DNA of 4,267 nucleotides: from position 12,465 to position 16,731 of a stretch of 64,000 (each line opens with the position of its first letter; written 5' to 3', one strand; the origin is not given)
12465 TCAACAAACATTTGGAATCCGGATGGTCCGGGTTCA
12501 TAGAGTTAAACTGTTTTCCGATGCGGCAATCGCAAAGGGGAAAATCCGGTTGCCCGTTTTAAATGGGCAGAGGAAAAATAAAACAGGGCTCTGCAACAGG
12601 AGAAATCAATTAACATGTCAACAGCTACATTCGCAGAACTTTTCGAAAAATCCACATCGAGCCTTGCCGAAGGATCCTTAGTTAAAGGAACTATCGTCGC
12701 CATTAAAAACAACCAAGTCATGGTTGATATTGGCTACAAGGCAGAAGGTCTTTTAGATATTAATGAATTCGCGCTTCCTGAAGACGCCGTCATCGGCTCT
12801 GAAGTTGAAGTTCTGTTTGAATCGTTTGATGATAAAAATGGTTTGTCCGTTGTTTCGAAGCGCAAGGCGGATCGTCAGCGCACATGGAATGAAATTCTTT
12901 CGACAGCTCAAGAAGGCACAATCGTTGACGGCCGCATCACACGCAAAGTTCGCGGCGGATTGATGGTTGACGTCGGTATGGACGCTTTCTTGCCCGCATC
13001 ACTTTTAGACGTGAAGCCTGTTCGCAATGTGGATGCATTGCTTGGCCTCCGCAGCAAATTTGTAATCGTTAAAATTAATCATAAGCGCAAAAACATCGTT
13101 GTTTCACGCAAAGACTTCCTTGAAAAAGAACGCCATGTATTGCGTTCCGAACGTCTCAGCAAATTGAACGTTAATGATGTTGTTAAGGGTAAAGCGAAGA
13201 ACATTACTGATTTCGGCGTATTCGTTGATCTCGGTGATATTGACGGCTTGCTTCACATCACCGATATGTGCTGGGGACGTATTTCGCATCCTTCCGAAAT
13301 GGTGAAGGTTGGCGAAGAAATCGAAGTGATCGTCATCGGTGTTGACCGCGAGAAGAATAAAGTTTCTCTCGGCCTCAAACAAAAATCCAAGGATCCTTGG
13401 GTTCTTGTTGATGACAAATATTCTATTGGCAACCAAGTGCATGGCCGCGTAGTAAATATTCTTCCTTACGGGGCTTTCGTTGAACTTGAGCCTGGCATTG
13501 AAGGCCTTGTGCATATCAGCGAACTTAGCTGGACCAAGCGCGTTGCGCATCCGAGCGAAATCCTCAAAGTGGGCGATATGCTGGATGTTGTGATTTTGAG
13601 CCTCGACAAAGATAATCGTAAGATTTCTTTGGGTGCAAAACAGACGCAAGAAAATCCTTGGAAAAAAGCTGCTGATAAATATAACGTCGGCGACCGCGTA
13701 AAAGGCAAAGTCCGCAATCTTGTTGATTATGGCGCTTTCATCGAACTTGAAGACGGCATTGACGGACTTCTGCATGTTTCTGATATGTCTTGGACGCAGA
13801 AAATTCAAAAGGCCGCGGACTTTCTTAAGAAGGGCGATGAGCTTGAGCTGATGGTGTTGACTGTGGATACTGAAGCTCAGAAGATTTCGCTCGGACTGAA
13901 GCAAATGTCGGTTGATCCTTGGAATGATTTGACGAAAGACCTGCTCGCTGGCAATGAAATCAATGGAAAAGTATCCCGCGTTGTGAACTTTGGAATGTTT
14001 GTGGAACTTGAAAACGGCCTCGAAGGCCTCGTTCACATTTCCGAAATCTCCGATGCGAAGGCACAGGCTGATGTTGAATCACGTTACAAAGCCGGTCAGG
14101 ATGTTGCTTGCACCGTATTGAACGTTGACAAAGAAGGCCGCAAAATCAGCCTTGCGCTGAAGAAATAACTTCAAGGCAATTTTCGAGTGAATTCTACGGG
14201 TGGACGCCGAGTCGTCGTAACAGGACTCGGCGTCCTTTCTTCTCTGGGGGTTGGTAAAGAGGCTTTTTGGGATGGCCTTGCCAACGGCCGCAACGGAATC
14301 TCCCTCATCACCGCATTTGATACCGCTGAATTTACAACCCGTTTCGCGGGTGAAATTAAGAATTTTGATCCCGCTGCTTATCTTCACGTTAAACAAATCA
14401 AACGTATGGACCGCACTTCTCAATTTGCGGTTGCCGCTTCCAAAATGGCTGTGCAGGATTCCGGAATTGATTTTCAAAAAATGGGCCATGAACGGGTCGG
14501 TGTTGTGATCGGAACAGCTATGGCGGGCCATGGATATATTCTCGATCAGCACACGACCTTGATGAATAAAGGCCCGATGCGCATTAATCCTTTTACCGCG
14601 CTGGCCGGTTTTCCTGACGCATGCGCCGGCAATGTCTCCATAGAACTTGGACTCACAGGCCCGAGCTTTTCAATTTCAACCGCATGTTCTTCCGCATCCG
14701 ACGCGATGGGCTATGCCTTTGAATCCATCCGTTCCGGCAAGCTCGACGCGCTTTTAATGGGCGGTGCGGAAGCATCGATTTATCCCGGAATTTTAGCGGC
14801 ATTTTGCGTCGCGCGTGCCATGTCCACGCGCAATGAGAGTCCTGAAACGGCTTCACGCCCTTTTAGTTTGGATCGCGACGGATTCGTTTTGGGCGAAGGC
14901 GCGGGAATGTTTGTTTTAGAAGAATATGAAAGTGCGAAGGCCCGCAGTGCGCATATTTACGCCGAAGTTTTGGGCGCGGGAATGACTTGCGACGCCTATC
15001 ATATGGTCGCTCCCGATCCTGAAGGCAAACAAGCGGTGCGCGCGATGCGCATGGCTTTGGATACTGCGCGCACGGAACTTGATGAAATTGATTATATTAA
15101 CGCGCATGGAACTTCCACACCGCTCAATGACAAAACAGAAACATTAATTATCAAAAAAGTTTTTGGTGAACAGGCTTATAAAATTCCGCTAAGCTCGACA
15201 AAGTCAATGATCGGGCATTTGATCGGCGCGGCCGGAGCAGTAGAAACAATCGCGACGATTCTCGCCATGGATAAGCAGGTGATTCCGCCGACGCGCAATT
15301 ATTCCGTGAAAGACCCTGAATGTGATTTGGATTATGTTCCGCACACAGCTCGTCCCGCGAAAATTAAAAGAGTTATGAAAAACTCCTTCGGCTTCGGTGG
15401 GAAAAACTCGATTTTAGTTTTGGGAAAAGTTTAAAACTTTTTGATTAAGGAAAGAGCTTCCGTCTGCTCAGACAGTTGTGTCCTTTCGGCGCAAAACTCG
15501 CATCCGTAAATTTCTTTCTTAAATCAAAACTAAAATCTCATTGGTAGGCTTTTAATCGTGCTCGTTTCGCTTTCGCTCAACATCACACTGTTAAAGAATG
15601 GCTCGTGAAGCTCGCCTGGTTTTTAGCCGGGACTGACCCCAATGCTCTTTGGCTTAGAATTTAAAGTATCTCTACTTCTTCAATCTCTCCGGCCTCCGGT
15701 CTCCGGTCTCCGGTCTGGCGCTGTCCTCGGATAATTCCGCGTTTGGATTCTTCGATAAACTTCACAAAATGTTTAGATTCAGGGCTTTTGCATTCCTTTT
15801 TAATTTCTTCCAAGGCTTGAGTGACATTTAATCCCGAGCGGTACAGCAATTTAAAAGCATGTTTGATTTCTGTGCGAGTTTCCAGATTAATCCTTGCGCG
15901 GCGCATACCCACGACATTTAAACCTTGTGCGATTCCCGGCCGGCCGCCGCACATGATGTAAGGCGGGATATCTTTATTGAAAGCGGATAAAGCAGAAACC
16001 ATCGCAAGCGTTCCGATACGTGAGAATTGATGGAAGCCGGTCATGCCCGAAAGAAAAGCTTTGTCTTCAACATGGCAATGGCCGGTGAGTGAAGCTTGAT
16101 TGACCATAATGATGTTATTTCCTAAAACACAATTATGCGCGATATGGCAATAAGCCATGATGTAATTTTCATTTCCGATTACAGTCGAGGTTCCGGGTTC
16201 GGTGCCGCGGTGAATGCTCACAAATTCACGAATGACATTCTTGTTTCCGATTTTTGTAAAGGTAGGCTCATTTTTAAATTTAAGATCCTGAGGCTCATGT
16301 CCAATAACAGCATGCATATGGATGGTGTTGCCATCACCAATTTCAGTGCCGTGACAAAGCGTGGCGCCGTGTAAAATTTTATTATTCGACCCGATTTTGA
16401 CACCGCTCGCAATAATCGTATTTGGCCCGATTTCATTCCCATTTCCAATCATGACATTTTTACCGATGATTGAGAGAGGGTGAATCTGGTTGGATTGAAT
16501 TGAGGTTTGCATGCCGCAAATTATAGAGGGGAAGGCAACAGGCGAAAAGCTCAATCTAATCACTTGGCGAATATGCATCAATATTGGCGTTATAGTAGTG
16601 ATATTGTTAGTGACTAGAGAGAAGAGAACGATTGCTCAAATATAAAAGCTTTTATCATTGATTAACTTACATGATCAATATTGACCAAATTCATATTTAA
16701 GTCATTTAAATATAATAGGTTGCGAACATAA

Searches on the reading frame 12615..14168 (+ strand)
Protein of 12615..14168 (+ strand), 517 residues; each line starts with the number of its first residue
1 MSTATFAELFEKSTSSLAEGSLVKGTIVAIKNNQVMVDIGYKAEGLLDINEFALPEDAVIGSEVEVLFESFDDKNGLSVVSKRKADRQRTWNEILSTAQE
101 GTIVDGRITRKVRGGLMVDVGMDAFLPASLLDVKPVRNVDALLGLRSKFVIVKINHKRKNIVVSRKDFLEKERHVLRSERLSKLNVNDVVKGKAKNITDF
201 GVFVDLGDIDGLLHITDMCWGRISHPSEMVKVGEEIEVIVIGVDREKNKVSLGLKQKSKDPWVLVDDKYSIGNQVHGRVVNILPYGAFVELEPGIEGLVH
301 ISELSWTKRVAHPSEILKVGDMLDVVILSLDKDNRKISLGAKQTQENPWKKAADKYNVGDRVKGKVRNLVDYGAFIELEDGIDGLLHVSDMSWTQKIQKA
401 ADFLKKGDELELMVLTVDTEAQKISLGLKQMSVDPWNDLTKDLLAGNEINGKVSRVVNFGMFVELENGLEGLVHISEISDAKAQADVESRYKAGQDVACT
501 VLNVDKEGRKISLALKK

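Call 52: search_protein_families(library=pfam, max_evalue=0.00001, proteins=[window:12615-14168:+])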
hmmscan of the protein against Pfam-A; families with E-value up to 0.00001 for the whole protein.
window:12615-14168:+ (517 aa): 4 families
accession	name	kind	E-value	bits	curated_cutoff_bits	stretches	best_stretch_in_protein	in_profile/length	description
PF00575.29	S1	-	8.1e-93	305.3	22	5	270-341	3-73/74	S1 RNA binding domain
PF23459.1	S1_RRP5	-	7.4e-28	97.4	27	2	272-335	4-66/72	RRP5 S1 domain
PF21710.3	Spt6_S1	-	1.2e-14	54.8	27.5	1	445-516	16-87/91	Spt6, S1/OB domain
PF13509.12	S1_2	-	1.5e-08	35.1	21.8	0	450-479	6-35/61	S1 domain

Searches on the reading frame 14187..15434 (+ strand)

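Call 52: search_protein_families(library=pfam, max_evalue=0.00001, proteins=[window:14187-15434:+])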
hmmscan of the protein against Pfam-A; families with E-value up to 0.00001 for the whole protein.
window:14187-15434:+ (415 aa): 2 families
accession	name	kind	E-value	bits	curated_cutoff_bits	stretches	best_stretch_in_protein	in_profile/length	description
PF00109.32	ketoacyl-synt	-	2.6e-55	188.2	20.8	1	7-250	2-252/252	Beta-ketoacyl synthase, N-terminal domain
PF02801.28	Ketoacyl-synt_C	-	6.5e-40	136.3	20.8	1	258-372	1-118/119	Beta-ketoacyl synthase, C-terminal domain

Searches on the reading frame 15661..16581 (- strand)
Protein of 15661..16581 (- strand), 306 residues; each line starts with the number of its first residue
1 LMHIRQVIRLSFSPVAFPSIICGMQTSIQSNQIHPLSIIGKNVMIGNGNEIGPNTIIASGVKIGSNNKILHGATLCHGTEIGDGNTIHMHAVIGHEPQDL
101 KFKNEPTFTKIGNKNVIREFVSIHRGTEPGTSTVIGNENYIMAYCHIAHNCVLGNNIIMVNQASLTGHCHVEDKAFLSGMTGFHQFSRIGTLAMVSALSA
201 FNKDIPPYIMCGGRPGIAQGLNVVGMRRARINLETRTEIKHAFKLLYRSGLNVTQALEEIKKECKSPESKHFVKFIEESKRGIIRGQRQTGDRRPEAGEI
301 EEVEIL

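Call 52: search_protein_families(library=pfam, max_evalue=0.00001, proteins=[window:15661-16581:-])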
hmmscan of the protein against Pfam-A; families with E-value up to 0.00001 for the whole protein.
window:15661-16581:- (306 aa): 3 families
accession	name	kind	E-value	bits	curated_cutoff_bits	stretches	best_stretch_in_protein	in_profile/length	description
PF13720.11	Acetyltransf_11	-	4.6e-26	91.5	24.5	1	204-284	1-82/82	Udp N-acetylglucosamine O-acyltransferase; Domain 2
PF00132.30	Hexapep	-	3.6e-24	83.9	27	2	60-95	1-36/36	Bacterial transferase hexapeptide (six repeats)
PF25084.1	LbH_EIF2B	-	2.3e-12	47.3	54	1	16-95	18-95/105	EIF2B subunit epsilon LbH domain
